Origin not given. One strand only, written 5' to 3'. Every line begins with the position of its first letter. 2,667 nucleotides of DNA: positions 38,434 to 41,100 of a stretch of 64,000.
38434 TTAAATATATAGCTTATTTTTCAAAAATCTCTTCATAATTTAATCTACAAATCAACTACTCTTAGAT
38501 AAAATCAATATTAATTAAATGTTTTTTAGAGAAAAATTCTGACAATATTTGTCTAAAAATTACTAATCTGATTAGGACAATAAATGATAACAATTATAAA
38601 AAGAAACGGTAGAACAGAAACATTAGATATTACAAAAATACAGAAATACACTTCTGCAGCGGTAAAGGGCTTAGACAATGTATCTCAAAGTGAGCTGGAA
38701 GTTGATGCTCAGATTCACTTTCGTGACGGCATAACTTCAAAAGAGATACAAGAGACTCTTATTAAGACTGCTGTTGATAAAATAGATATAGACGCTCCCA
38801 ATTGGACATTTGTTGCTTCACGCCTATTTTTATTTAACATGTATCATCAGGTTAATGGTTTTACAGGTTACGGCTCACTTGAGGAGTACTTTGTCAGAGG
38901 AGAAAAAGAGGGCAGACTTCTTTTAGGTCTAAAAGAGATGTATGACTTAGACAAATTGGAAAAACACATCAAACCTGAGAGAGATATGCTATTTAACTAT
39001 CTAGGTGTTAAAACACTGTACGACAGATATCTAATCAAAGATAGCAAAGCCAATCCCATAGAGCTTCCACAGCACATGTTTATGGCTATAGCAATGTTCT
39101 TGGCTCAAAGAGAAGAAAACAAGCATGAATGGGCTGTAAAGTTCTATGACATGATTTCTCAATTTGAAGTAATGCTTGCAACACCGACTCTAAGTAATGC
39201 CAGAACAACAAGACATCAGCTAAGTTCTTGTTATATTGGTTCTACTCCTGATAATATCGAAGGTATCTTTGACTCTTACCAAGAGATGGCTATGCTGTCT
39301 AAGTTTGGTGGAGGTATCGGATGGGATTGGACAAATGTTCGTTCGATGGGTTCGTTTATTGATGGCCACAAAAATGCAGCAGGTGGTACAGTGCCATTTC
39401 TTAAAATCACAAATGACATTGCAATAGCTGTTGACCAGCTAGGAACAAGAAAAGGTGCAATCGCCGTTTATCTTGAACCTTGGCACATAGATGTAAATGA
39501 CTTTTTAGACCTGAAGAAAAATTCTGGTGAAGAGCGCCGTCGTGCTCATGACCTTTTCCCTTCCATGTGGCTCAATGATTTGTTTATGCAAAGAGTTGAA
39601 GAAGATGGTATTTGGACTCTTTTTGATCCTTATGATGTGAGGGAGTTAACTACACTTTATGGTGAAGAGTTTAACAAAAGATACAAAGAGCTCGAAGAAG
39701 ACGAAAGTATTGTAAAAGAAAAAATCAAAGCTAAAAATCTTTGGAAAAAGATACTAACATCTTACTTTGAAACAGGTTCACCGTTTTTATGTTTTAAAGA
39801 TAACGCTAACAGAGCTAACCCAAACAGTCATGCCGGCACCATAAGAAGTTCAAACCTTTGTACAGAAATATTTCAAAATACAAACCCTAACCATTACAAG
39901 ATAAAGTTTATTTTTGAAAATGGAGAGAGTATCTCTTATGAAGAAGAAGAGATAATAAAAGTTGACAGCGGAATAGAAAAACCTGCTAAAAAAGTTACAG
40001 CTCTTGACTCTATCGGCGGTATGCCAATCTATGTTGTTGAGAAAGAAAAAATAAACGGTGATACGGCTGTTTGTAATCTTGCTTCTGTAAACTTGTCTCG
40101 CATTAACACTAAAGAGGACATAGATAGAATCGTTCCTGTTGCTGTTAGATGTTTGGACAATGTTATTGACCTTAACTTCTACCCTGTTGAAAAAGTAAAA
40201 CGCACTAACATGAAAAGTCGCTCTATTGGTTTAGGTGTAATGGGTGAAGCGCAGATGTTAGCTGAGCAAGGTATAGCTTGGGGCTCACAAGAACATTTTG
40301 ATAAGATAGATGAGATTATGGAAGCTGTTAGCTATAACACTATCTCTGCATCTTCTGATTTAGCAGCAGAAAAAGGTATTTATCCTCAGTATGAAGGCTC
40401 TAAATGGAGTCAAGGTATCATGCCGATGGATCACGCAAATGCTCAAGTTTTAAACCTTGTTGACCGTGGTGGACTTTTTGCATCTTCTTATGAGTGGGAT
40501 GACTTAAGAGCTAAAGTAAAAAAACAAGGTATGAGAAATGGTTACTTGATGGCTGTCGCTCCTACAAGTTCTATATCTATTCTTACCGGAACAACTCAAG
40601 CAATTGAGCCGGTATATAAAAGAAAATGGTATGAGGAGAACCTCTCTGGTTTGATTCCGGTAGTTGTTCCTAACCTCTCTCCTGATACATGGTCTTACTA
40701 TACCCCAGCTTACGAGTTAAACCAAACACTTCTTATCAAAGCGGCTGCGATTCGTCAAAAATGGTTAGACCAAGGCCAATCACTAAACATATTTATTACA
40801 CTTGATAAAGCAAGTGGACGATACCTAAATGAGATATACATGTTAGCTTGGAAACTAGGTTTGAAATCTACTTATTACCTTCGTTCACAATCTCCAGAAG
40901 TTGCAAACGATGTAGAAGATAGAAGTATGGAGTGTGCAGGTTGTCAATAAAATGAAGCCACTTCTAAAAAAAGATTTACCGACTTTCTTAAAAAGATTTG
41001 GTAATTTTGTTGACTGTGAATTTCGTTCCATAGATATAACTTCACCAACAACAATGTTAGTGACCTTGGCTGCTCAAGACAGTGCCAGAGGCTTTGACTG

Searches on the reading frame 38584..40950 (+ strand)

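Call 8: search_protein_families(library=pfam, proteins=[window:38584-40950:+])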
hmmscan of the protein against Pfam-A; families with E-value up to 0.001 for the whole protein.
window:38584-40950:+ (788 aa): 3 families
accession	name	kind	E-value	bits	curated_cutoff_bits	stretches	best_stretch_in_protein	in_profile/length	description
PF02867.20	Ribonuc_red_lgC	-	6.7e-178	593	23.9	1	214-766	1-523/523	Ribonucleotide reductase, barrel domain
PF00317.26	Ribonuc_red_lgN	-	6.6e-27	93.8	28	1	135-210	1-76/77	Ribonucleotide reductase, all-alpha domain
PF03477.21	ATP-cone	-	7.1e-11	42.9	25.8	1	3-86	2-85/88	ATP cone domain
